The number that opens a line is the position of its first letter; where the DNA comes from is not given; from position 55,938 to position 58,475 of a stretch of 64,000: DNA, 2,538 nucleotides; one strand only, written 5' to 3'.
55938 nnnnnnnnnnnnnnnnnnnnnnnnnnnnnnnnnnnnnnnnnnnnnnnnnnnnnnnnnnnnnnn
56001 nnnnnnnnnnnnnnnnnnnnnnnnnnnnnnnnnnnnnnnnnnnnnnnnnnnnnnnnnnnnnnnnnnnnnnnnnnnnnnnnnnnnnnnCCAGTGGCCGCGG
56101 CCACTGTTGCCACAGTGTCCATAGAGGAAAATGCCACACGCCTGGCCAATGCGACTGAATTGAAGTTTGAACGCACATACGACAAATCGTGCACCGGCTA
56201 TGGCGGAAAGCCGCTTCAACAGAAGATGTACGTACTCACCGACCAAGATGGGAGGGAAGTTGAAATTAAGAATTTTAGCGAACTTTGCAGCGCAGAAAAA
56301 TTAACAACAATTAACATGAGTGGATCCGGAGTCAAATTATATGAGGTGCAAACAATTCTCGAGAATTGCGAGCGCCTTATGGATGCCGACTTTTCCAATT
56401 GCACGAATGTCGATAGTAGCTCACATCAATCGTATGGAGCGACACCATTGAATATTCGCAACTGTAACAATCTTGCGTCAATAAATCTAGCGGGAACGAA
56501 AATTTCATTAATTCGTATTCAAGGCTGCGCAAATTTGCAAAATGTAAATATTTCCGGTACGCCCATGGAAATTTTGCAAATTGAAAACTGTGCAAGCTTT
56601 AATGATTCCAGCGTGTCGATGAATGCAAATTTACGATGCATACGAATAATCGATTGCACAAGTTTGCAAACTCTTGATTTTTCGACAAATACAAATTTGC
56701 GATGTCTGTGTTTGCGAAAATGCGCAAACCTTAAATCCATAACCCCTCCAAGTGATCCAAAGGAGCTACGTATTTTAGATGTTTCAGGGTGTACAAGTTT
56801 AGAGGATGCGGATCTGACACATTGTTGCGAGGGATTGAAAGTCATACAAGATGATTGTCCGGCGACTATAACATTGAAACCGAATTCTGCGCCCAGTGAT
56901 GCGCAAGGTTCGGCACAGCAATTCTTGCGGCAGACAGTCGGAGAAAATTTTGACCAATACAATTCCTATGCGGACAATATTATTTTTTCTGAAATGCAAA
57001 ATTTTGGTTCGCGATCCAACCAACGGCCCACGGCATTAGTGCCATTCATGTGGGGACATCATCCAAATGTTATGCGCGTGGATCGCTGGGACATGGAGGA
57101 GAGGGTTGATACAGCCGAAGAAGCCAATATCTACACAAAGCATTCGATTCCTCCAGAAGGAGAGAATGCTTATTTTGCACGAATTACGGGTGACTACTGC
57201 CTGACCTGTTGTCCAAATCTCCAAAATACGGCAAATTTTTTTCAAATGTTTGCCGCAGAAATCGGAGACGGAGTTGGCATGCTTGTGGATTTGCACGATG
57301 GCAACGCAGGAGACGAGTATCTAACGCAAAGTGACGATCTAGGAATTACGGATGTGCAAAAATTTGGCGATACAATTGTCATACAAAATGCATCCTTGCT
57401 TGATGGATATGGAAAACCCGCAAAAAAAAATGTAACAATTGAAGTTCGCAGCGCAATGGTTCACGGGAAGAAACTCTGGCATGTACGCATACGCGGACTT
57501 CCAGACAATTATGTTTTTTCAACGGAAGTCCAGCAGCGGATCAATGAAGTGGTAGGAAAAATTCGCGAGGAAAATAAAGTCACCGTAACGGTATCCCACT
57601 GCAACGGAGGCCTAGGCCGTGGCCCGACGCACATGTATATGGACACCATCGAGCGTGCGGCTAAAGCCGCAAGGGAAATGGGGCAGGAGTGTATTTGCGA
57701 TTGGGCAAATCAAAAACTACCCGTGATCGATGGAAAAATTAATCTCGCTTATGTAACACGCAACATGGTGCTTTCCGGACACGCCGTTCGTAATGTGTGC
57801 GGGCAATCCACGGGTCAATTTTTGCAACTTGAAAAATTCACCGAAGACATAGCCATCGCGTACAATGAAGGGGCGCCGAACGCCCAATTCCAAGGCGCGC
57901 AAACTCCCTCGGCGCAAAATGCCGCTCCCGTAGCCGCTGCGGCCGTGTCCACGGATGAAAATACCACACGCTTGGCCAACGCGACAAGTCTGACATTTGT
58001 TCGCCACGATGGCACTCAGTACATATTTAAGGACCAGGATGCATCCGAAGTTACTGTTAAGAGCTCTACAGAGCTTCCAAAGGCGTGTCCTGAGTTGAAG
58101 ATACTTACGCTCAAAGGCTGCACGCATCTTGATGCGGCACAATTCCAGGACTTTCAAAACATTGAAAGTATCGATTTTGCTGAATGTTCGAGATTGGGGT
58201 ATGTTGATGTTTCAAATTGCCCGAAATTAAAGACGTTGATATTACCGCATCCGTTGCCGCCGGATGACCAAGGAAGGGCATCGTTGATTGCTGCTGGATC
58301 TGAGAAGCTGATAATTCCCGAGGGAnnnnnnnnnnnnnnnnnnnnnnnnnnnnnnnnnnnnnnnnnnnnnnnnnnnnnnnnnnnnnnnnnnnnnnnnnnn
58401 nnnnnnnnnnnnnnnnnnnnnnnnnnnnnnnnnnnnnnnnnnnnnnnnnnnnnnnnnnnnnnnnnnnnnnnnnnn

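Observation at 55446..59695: Two adjacent classical tyrosine-phosphatase genes, the first built as LRR-PTP-LRR with an internal module duplication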

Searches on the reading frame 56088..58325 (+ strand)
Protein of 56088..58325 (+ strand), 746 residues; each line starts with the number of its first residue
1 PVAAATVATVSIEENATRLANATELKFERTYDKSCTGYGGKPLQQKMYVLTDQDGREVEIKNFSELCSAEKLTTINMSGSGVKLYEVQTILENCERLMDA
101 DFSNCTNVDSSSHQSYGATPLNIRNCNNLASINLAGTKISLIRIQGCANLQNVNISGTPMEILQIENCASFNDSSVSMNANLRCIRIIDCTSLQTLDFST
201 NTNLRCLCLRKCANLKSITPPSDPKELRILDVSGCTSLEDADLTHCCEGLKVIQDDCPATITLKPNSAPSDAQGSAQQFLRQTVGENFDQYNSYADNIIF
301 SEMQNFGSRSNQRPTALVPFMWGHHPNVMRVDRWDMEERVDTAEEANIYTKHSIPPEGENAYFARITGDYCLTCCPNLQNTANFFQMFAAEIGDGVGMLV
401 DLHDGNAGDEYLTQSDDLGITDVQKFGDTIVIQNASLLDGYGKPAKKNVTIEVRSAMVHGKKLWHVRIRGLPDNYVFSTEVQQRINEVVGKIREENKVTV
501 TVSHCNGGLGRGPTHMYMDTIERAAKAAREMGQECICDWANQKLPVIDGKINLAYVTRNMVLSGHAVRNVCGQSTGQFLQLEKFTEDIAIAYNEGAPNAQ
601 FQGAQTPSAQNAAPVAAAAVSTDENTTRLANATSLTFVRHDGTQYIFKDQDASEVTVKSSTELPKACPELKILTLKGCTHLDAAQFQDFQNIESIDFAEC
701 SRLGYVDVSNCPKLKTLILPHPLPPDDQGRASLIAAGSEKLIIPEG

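Call 57: predict_structure(alignment_id=A4)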
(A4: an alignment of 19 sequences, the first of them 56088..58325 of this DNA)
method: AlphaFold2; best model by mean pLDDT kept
length: 746 residues; sequences in the alignment: 19
mean_pLDDT: 87.9   pTM: 0.76
mean pLDDT of the five models: 87.9, 87.4, 86.5, 85.9, 85.4
residues with pLDDT >= 90: 511; 70-90: 150; 50-70: 48; < 50: 37
segments of 3 or more residues with pLDDT < 50: 1-4, 598-619, 725-732
pLDDT, mean of each block of 10 residues (from residue 1): 55 94 98 89 93 97 94 98 94 96 93 68 96 95 95 93 95 79 93 93 92 94 85 96 91 95 92 97 94 91 71 87 87 73 93 86 93 94 95 96 88 89 96 96 95 97 97 95 98 96 94 97 97 96 97 98 95 92 98 67 34 37 86 95 90 91 92 86 75 89 75 86 49 53 53
secondary structure, 60 per line:
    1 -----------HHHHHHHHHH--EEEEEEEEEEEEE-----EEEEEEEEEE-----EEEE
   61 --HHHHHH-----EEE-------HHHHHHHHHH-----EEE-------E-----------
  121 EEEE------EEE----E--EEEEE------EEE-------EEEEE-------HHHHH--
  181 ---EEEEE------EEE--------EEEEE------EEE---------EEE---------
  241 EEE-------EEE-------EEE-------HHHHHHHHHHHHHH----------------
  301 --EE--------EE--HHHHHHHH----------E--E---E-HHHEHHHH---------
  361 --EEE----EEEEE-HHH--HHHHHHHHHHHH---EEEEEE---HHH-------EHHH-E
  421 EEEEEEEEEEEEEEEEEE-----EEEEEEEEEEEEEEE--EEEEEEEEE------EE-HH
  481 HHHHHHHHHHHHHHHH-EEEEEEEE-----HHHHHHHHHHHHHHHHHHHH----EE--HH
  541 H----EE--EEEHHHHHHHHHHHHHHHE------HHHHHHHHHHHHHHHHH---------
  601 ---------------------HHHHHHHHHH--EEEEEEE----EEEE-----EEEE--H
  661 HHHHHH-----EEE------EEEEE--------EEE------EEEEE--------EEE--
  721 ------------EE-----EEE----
elements in order (helices of 4 or more, strands of 3 or more residues): H12-21 E24-36 E42-51 E57-60 H63-68 E74-76 H84-93 E99-101 E121-124 E131-133 E141-145 E152-154 E162-166 H174-178 E184-188 E195-197 E206-210 E217-219 E229-231 E241-243 E251-253 E261-263 H271-284 H317-324 H348-351 E363-365 E370-374 H381-392 E396-401 E420-438 E444-458 E461-469 H479-496 E498-505 H511-530 E550-552 H553-567 H575-591 H622-631 E634-640 E645-648 E654-657 H660-666 E672-674 E681-685 E694-696 E703-707 E716-718 E740-742

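Call 61: fold_search(model_id=the predicted structure, library=pdb)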
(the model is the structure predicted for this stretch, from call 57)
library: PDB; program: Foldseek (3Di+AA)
matches with E <= 10: 776; with E <= 0.001: 430
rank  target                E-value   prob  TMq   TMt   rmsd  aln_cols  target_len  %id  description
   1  9c55                  2.9e-06  1.00  0.23  0.52  10.9       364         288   13  Crystal structure of human PTPN2 in complex with active site inhibitor (released 2024-09-04)
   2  5ka7                  5.0e-06  1.00  0.22  0.47  11.0       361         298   13  Protein Tyrosine Phosphatase 1B T178A mutant in complex with TCS401, closed state (released 2017-03-08)
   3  5k9w                  6.0e-06  1.00  0.23  0.49  10.9       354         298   13  Protein Tyrosine Phosphatase 1B (1-301) in complex with TCS401, closed state (released 2017-03-01)
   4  8jby_B                6.6e-06  1.00  0.21  0.51   8.0       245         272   17  Vascular endothelial protein tyrosine phosphatase in complex with Cpd-2 (released 2024-02-28)
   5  3zmp_A                6.9e-06  1.00  0.20  0.46   8.7       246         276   17  Src-derived peptide inhibitor complex of PTP1B (released 2014-01-22)
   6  8jbn_B                7.2e-06  1.00  0.21  0.51   8.0       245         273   17  Vascular endothelial protein tyrosine phosphatase in complex with Cpd-1 (released 2024-02-28)
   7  1lqf_A                7.2e-06  1.00  0.22  0.50  12.5       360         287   14  Structure of PTP1b in Complex with a Peptidic Bisphosphonate Inhibitor (released 2002-07-24)
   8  1q1m                  7.2e-06  1.00  0.20  0.44  12.8       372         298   14  A Highly Efficient Approach to a Selective and Cell Active PTP1B inhibitors (released 2003-09-16)
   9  7mow                  7.9e-06  1.00  0.22  0.48  11.6       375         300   12  PTP1B F225I in complex with TCS401 (released 2022-05-18)
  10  8u0h_A                8.6e-06  1.00  0.21  0.49  11.5       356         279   15  Crystal structure of PTPN2 with a PROTAC (released 2024-09-04)
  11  6krx                  8.6e-06  1.00  0.22  0.47  11.3       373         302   12  Crystal Structure of AtPTP1 at 1.7 angstrom (released 2020-08-26)
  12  2bge                  8.6e-06  1.00  0.20  0.44  12.5       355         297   14  Structure-based design of Protein Tyrosine Phosphatase-1B Inhibitors (released 2005-05-04)
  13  9c54                  8.6e-06  1.00  0.20  0.44  12.5       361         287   13  Crystal structure of human PTPN2 catalytic domain (released 2024-09-04)
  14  6pha                  9.0e-06  1.00  0.19  0.43   8.5       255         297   15  Protein Tyrosine Phosphatase 1B (1-301), F182A mutant, vanadate bound state (released 2019-08-07)
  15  5ka3                  9.0e-06  1.00  0.21  0.45   6.8       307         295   16  Protein Tyrosine Phosphatase 1B YAYA (Y152A, Y153A) mutant in complex with TCS401, closed state (released 2017-03-08)
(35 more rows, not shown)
